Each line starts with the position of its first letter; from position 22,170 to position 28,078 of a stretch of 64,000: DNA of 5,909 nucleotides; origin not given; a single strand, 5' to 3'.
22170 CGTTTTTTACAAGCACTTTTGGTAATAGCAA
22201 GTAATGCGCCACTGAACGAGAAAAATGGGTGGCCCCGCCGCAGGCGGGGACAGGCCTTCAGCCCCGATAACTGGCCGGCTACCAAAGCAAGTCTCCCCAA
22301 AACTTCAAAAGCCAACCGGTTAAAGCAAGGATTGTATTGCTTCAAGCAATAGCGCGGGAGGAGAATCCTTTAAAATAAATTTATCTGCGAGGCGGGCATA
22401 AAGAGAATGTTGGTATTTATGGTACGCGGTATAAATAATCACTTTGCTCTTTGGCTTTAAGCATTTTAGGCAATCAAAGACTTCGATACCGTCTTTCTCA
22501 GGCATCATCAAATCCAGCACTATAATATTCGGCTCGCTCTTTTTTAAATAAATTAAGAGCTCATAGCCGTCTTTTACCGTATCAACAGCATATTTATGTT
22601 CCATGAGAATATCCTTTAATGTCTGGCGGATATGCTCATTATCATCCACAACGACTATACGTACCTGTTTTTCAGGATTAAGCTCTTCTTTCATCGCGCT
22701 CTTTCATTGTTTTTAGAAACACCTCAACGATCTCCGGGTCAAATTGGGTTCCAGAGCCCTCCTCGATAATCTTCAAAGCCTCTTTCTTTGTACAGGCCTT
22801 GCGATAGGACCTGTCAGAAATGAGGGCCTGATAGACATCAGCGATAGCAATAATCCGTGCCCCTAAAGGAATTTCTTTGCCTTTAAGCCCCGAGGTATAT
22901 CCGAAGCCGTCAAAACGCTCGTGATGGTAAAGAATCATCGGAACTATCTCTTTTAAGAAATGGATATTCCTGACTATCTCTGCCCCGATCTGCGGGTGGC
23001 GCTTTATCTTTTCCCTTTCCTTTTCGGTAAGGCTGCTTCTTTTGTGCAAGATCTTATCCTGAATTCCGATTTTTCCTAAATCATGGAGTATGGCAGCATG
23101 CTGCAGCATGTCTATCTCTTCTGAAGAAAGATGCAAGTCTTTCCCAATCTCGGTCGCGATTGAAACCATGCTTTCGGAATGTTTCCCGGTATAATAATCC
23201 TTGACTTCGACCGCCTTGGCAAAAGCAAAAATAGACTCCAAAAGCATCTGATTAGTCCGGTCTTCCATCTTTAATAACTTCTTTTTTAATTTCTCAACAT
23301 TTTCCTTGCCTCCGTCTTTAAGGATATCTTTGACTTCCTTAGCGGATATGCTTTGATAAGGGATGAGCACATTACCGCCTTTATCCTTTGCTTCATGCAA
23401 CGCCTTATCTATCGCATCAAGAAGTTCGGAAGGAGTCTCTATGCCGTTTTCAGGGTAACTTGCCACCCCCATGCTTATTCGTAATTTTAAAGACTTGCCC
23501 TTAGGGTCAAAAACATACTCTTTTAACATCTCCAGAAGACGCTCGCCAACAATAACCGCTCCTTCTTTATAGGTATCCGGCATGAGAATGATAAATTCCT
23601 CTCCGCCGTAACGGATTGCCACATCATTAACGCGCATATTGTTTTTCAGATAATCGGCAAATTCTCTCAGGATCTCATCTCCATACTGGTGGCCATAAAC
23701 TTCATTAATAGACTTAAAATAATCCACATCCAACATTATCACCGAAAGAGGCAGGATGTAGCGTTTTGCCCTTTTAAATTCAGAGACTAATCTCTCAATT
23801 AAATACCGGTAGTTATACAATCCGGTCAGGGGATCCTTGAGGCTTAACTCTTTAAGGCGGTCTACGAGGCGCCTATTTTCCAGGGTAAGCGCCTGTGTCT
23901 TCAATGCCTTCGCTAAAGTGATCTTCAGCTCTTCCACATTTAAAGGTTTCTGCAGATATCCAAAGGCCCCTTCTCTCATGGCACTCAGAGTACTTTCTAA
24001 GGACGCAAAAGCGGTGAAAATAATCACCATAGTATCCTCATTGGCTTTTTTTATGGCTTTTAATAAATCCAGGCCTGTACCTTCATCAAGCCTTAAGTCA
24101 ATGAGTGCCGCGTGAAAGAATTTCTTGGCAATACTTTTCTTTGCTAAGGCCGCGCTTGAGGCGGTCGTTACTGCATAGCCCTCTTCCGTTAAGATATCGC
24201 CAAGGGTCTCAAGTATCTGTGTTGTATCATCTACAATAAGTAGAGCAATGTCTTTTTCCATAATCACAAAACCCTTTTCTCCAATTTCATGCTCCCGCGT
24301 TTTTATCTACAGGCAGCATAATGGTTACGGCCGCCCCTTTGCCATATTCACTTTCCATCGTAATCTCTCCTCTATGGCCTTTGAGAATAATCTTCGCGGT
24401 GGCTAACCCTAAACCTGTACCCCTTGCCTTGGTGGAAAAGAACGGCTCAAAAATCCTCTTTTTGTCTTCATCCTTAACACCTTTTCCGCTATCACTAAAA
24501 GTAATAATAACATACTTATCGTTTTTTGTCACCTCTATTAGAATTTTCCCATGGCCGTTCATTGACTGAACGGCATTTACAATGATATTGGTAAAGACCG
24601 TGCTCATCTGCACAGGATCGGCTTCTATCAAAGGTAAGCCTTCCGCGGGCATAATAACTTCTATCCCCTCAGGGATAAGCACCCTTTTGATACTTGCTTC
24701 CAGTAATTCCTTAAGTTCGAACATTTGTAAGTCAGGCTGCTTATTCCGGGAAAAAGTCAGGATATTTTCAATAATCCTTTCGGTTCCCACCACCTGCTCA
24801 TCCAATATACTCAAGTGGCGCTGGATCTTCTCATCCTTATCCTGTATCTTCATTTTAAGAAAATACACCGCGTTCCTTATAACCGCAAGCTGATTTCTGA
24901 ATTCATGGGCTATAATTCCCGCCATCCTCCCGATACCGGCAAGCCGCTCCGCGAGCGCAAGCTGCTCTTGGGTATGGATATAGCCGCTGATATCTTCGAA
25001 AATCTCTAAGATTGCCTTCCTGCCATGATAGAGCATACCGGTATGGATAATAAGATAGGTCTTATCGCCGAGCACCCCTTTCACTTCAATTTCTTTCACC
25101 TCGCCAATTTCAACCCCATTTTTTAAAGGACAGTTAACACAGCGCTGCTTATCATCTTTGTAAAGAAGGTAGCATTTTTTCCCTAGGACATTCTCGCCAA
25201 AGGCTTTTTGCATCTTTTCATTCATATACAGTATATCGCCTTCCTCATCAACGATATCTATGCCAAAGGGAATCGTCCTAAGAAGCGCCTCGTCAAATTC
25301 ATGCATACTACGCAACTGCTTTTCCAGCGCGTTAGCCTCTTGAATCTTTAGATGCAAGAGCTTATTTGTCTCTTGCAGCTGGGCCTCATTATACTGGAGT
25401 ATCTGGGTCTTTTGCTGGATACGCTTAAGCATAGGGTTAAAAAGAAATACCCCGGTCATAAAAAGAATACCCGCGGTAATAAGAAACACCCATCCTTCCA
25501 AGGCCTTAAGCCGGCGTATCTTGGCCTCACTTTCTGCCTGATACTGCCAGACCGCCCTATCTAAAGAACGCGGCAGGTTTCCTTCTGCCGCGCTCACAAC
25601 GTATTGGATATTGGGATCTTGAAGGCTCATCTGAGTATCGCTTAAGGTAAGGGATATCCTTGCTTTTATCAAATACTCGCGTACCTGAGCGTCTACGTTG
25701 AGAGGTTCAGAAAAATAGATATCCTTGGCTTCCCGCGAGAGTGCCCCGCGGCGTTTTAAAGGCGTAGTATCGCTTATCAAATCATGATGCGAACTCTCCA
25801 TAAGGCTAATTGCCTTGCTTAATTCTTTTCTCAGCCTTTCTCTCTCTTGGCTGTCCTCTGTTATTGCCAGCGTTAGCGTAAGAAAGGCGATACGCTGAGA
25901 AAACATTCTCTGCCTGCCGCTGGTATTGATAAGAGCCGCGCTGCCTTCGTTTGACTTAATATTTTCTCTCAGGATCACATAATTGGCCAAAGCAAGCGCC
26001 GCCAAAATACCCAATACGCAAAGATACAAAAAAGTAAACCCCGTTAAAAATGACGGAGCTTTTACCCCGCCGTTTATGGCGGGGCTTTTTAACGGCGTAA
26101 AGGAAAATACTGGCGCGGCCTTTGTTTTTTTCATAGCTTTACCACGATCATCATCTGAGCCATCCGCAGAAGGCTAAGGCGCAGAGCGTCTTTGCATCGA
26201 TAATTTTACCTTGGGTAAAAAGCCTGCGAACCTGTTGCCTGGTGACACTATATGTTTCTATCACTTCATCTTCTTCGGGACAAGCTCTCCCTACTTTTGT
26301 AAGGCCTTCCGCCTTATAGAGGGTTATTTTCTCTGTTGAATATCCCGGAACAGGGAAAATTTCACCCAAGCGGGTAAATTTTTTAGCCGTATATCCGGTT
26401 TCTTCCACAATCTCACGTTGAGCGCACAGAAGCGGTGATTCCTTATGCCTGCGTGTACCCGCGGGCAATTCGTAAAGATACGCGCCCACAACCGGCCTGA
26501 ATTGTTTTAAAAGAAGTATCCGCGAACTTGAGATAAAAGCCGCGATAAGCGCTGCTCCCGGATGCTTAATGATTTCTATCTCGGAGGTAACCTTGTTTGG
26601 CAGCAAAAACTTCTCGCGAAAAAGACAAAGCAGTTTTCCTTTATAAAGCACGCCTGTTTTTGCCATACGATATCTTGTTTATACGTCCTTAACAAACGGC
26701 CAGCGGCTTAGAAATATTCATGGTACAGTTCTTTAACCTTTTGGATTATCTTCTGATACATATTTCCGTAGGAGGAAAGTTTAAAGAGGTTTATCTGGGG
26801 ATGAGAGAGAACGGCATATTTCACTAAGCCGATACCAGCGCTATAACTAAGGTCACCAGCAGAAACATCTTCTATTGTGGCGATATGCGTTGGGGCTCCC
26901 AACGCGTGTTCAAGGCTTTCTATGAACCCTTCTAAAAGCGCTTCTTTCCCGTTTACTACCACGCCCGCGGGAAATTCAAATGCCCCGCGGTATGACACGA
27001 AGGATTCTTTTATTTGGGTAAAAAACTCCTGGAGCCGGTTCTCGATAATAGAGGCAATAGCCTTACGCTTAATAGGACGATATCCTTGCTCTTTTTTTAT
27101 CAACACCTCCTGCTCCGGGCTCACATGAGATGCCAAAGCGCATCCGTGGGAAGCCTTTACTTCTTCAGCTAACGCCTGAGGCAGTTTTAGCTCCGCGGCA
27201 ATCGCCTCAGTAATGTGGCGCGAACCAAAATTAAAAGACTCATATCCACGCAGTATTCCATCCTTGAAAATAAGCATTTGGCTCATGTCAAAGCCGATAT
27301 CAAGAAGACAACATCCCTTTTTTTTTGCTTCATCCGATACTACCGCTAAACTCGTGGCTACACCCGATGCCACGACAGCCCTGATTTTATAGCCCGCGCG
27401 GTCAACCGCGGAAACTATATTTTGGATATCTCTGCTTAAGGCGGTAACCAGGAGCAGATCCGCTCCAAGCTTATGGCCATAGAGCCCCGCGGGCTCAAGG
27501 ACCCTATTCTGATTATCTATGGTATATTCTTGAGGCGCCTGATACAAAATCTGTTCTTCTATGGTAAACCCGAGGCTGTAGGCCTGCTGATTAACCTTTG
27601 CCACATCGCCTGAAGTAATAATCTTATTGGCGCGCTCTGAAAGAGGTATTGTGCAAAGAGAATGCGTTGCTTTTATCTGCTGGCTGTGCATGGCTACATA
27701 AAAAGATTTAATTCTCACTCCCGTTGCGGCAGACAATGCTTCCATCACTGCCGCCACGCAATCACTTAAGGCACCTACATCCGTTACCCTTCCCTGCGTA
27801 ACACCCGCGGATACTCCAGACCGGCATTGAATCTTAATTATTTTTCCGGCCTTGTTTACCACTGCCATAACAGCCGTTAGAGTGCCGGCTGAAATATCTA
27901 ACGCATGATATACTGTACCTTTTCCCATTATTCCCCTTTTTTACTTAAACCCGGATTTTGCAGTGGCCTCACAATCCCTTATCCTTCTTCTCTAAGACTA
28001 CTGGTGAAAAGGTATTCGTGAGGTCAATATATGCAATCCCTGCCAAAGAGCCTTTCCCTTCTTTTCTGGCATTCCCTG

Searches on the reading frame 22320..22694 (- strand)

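Call 33: search_protein_families(library=pfam, proteins=[window:22320-22694:-], max_evalue=0.001)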
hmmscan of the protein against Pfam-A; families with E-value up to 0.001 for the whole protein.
window:22320-22694:- (124 aa): 1 family
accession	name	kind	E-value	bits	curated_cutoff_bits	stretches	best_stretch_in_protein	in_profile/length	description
PF00072.30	Response_reg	-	8.7e-22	77.8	30.2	1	13-121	1-111/111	Response regulator receiver domain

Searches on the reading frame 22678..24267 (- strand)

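Call 33: search_protein_families(library=pfam, proteins=[window:22678-24267:-], max_evalue=0.001)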
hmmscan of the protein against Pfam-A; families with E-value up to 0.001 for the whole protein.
window:22678-24267:- (529 aa): 4 families
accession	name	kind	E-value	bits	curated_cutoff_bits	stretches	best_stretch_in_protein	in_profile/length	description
PF00990.26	GGDEF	-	7.2e-43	146.6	23.8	1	144-299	3-160/161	Diguanylate cyclase, GGDEF domain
PF13487.12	HD_5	-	2.2e-40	138.6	27.2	1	350-513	4-170/170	HD domain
PF00072.30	Response_reg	-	2.1e-22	79.9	30.2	1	10-116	2-108/111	Response regulator receiver domain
PF01966.28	HD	-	5.9e-21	75.4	22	1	361-481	2-115/116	HD domain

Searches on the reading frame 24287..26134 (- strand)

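Call 33: search_protein_families(library=pfam, proteins=[window:24287-26134:-], max_evalue=0.001)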
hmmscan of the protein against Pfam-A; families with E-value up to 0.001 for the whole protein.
window:24287-26134:- (615 aa): 6 families
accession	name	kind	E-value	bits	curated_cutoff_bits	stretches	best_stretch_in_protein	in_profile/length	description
PF02518.31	HATPase_c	-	3e-22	79.6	26.4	1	506-610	2-110/111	Histidine kinase-, DNA gyrase B-, and HSP90-like ATPase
PF13675.11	PilJ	-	1.3e-10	41.8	26.6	1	60-121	4-63/114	Type IV pili methyl-accepting chemotaxis transducer N-term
PF00512.31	HisKA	-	9.3e-08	32.4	26.9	1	402-465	3-64/66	His Kinase A (phospho-acceptor) domain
PF14501.12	HATPase_c_5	-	1.7e-06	28.3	22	1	508-597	4-92/102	GHKL domain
PF13426.13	PAS_9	-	1.3e-05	25.8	27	1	293-383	5-102/103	PAS domain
PF00989.32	PAS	-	1.4e-05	25.5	22.6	1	281-365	3-93/113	PAS fold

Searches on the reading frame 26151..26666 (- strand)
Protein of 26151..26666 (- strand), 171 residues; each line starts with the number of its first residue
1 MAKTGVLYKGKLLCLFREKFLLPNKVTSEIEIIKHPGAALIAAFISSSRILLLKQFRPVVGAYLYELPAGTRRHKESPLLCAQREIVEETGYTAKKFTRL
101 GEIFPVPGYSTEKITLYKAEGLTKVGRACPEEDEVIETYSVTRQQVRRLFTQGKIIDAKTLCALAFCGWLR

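Call 33: search_protein_families(library=pfam, proteins=[window:26151-26666:-], max_evalue=0.001)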
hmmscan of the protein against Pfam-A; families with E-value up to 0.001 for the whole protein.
window:26151-26666:- (171 aa): 1 family
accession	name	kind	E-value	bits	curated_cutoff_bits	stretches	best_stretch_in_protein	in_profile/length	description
PF00293.34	NUDIX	-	2.1e-11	44.4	21.1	1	38-155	5-125/134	NUDIX domain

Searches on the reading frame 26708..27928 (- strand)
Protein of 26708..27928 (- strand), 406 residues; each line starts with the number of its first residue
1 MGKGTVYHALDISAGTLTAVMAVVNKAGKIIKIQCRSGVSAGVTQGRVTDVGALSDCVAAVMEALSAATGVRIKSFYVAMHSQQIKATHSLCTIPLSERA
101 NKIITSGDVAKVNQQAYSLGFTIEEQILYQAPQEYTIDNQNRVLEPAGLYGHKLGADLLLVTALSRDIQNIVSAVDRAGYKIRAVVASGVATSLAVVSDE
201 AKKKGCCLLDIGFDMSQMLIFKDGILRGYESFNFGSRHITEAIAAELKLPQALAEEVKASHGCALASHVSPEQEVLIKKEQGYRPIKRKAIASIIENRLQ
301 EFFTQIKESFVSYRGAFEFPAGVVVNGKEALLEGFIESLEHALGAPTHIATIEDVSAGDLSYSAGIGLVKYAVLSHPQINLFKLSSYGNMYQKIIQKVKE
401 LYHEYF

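Call 33: search_protein_families(library=pfam, proteins=[window:26708-27928:-], max_evalue=0.001)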
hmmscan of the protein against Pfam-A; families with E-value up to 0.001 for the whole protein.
window:26708-27928:- (406 aa): 3 families
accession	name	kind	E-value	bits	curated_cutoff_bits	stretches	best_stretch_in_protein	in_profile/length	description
PF14450.12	FtsA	-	3.8e-19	69.7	31.8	1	207-367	1-127/127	Cell division protein FtsA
PF02491.25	SHS2_FTSA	-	3.7e-14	53.3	25.4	1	84-162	3-79/79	SHS2 domain inserted in FTSA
PF11104.14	PilM_2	-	0.00033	20.1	27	0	157-350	127-305/340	Type IV pilus assembly protein PilM;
